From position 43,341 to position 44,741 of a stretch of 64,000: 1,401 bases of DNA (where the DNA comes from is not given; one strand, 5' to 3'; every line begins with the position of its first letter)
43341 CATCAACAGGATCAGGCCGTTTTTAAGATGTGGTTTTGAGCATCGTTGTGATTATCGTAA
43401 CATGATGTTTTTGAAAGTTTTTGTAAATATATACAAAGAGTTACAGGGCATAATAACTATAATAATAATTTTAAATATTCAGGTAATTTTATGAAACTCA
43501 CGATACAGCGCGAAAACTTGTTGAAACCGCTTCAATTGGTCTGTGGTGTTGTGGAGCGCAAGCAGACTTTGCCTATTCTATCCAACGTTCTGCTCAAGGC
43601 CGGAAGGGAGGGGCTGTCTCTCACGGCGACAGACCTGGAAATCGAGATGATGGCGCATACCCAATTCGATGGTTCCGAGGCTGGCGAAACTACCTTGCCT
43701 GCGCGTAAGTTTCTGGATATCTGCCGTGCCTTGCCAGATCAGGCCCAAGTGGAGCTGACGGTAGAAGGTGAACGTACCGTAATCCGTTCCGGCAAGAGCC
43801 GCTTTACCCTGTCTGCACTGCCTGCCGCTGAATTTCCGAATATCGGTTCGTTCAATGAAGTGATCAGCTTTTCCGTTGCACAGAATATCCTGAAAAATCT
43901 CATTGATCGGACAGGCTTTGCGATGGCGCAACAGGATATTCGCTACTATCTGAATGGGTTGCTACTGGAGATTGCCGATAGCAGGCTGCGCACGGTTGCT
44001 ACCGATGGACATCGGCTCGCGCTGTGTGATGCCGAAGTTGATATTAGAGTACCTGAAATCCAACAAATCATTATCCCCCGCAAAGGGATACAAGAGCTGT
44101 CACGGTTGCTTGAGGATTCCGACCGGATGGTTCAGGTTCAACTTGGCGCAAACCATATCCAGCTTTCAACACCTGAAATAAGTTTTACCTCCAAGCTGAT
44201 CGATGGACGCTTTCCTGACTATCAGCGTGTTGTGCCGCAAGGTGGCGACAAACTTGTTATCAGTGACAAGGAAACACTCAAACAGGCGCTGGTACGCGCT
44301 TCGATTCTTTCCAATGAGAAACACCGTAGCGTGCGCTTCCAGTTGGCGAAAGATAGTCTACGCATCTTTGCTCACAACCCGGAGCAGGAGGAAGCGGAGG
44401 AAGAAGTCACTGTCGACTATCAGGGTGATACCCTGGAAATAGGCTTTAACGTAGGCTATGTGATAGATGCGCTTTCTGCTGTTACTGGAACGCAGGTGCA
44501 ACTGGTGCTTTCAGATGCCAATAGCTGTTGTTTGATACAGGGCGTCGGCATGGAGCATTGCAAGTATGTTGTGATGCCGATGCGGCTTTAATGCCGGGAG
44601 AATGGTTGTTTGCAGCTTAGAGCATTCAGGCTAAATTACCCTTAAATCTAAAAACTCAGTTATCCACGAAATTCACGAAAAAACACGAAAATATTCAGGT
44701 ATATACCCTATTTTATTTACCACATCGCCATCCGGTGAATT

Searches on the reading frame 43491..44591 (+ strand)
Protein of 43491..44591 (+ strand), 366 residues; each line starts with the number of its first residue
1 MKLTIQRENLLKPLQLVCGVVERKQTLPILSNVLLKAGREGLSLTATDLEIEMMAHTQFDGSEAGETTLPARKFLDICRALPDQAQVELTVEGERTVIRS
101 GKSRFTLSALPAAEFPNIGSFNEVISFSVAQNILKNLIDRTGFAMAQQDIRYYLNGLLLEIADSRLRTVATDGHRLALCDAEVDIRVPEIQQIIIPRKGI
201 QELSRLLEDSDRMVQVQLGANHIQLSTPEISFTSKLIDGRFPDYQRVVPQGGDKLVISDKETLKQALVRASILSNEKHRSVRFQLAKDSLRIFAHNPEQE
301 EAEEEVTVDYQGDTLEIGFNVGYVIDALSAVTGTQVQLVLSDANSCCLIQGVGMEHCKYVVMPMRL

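Call 40: find_homologous_proteins(query=window:43491-44591:+, max_evalue=1e-50)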
Query window:43491-44591:+ (366 aa): 8000 proteins with E <= 1e-50 among 8000 candidates; the best 120 are listed.
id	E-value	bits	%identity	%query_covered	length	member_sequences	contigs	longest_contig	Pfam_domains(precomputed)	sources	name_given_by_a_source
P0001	6.6e-224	760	95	100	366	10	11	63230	PF00712.25,PF02768.21,PF02767.22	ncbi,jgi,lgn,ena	-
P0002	1.9e-185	634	77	100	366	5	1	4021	PF00712.25,PF02768.21,PF02767.22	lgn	-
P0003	8.4e-172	589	73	100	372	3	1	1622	PF00712.25,PF02768.21,PF02767.22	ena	-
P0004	4.1e-171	587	72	100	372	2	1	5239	PF00712.25,PF02768.21,PF02767.22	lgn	-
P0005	1.3e-168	579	72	100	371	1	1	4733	PF00712.25,PF02768.21,PF02767.22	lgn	-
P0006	3.8e-167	574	71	100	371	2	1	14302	PF00712.25,PF02768.21,PF02767.22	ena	-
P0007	8.8e-167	573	71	100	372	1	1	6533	PF00712.25,PF02768.21,PF02767.22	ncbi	-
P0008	9.4e-167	572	71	100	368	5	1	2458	PF00712.25,PF02768.21,PF02767.22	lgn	-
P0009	2.5e-166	571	71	100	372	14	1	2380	PF00712.25,PF02768.21,PF02767.22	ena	-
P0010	9.4e-165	566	69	100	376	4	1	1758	PF00712.25,PF02768.21,PF02767.22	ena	-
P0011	1.1e-164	566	71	100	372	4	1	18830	PF00712.25,PF02768.21,PF02767.22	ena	-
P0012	3.9e-159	547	66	100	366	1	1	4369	PF00712.25,PF02768.21,PF02767.22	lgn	-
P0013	4.1e-157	541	66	100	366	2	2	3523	PF00712.25,PF02768.21,PF02767.22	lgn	-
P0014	2.1e-156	538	67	100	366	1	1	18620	PF00712.25,PF02768.21,PF02767.22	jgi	jgi:DNA polymerase-3 subunit beta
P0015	2.5e-156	538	65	100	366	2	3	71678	PF00712.25,PF02768.21,PF02767.22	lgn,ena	-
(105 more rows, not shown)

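Call 41: find_encoding_contigs(protein=P0001, flank=10000, max_places=10)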
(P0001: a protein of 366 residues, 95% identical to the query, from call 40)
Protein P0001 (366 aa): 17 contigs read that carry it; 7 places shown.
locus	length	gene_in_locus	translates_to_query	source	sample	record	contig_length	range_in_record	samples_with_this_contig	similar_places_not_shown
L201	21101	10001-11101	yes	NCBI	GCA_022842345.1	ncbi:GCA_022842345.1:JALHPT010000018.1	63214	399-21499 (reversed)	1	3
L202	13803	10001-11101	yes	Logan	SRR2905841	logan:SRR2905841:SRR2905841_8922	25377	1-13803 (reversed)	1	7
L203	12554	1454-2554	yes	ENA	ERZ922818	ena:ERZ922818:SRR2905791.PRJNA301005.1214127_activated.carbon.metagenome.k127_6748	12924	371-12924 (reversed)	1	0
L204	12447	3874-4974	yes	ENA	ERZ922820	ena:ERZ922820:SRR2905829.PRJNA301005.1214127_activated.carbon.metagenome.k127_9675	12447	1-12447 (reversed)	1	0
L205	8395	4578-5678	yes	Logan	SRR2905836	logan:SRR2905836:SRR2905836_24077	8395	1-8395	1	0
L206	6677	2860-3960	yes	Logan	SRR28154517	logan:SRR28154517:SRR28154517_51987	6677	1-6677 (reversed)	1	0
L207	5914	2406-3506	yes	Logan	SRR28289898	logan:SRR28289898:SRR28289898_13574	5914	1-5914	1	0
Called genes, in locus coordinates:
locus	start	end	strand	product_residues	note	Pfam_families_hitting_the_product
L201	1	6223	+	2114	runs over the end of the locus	PF00270:DEAD, PF27116:YjiV_N, PF00271:Helicase_C, PF09369:MZB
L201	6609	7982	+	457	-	PF03448:MgtE_N, PF00571:CBS, PF01769:MgtE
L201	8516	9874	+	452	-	PF11638:DnaA_N, PF00308:Bac_DnaA, PF00004:AAA (faint), PF08299:Bac_DnaA_C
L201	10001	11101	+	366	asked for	PF00712:DNA_pol3_beta, PF02767:DNA_pol3_beta_2, PF02768:DNA_pol3_beta_3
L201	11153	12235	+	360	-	PF02463:SMC_N, PF13175:AAA_15, PF13476:AAA_23, PF13304:AAA_21 (weak)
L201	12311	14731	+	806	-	PF02518:HATPase_c, PF00204:DNA_gyraseB, PF01751:Toprim, PF21249:GyrB_hook, PF18053:GyrB_insert, PF00986:DNA_gyraseB_C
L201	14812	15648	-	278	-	PF03372:Exo_endo_phos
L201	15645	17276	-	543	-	PF02776:TPP_enzyme_N, PF00205:TPP_enzyme_M, PF02775:TPP_enzyme_C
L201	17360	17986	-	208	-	PF13462:Thioredoxin_4, PF01323:DSBA, PF13192:Thioredoxin_3 (faint)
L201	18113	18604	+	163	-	PF00027:cNMP_binding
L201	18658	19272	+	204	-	PF02421:FeoB_N (weak), PF03193:RsgA_GTPase (faint), PF01926:MMR_HSR1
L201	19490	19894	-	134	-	PF01641:SelR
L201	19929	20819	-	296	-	PF03881:Fructosamin_kin, PF01636:APH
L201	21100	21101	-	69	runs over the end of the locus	PF24113:DUF7387 (weak)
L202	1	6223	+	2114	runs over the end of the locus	PF00270:DEAD, PF27116:YjiV_N, PF00271:Helicase_C, PF09369:MZB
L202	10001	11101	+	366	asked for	PF00712:DNA_pol3_beta, PF02767:DNA_pol3_beta_2, PF02768:DNA_pol3_beta_3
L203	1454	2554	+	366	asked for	PF00712:DNA_pol3_beta, PF02767:DNA_pol3_beta_2, PF02768:DNA_pol3_beta_3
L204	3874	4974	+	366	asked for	PF00712:DNA_pol3_beta, PF02767:DNA_pol3_beta_2, PF02768:DNA_pol3_beta_3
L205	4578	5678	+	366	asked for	PF00712:DNA_pol3_beta, PF02767:DNA_pol3_beta_2, PF02768:DNA_pol3_beta_3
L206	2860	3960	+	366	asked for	PF00712:DNA_pol3_beta, PF02767:DNA_pol3_beta_2, PF02768:DNA_pol3_beta_3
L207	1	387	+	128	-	?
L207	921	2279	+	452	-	PF11638:DnaA_N, PF00308:Bac_DnaA, PF00004:AAA (faint), PF08299:Bac_DnaA_C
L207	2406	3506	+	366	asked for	PF00712:DNA_pol3_beta, PF02767:DNA_pol3_beta_2, PF02768:DNA_pol3_beta_3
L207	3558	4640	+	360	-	PF02463:SMC_N, PF13175:AAA_15, PF13476:AAA_23, PF13304:AAA_21 (weak)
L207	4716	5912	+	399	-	?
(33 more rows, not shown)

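Call 42: find_encoding_contigs(protein=P0002, flank=3000, max_places=4)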
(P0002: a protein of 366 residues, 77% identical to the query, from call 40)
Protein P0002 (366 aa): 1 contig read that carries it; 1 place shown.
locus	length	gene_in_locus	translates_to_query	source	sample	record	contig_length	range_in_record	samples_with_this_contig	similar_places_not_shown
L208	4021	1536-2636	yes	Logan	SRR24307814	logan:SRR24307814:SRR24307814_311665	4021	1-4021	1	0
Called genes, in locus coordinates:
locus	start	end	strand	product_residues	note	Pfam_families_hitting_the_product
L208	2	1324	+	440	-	?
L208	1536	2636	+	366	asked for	PF00712:DNA_pol3_beta, PF02767:DNA_pol3_beta_2, PF02768:DNA_pol3_beta_3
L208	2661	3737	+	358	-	PF02463:SMC_N, PF13175:AAA_15, PF13476:AAA_23, PF13304:AAA_21 (faint)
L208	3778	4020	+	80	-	PF09720:Unstab_antitox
